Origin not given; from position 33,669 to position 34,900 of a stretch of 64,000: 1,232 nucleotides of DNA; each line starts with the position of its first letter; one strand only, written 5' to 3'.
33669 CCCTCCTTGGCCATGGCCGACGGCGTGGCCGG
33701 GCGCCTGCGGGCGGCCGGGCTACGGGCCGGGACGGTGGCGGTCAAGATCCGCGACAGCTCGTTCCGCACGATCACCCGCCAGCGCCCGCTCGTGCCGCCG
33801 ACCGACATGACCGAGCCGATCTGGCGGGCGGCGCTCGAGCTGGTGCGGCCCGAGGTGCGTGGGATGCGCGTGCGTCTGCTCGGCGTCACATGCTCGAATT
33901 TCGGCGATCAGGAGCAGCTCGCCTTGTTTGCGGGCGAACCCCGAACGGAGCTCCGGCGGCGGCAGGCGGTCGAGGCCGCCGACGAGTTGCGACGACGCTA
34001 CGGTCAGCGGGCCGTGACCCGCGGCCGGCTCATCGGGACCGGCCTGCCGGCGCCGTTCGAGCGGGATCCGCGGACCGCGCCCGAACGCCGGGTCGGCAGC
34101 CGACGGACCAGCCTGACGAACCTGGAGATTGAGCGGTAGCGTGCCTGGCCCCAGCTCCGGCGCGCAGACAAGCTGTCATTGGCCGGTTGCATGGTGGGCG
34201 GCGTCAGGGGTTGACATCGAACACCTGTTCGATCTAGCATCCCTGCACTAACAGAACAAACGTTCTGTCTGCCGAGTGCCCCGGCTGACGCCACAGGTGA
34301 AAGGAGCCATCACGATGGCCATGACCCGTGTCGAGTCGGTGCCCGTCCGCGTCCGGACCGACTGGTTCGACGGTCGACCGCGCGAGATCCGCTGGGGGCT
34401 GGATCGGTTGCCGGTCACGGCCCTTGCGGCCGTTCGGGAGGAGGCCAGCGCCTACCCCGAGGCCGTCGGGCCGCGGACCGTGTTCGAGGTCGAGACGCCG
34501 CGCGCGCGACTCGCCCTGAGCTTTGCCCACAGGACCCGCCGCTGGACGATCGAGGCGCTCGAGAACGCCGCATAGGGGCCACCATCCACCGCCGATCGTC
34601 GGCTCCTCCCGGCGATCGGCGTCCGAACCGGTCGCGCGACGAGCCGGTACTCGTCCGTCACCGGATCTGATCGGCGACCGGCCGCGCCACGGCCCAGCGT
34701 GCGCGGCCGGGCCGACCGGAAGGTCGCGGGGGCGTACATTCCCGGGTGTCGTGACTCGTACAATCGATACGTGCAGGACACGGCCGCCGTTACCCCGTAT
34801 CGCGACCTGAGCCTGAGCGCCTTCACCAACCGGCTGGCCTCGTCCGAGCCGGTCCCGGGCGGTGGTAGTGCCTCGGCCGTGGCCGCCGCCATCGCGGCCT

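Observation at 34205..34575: Near-consensus promoter with two perfect LexA operators drives an uncharacterised 86-aa ORF directly downstream of dinB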

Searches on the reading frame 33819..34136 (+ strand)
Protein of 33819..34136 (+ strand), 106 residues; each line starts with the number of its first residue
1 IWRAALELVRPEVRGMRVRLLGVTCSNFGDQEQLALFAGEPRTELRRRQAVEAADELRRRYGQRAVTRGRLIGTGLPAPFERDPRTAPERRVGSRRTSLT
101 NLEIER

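Call 103: search_protein_families(library=pfam, proteins=[window:33819-34136:+], max_evalue=1)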
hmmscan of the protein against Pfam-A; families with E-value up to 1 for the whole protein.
seq(106 aa): 1 family
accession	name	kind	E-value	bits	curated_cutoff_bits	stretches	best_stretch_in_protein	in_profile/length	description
PF11799.13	IMS_C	-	0.0043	17.9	20.7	1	1-35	73-108/109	impB/mucB/samB family C-terminal domain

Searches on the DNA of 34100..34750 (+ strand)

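Call 92: search_rna_families(source=window, start=34100, end=34750, threshold=evalue, max_evalue=1)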
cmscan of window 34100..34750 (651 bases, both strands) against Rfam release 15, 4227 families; matches with E-value up to 1: 1.
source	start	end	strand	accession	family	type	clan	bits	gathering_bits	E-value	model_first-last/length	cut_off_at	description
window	34247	34317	+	RF02893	RpsF_leader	Cis-reg; leader;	-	19.2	37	0.22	1-85/85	no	RpsF leader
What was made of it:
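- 34267..34289 (+): Conserved 5'-leader stem-loop or palindrome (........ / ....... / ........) with a near-invariant GTGCCC loop. No Rfam family reaches threshold (call 92).
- Tried and rejected: Rfam on the promoter and leader: only a sub-threshold RpsF-leader hit, rejected (call 92).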

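Call 106: search_rna_families(source=L013, start=3780, end=4020, threshold=evalue, max_evalue=1)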
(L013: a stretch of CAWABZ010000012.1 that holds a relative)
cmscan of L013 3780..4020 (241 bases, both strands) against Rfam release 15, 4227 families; matches with E-value up to 1: 1.
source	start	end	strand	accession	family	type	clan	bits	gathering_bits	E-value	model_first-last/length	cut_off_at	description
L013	3990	4013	-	RF01973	H19_2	Gene; lncRNA;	-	13.9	50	0.25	51-69/69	no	H19 conserved region 2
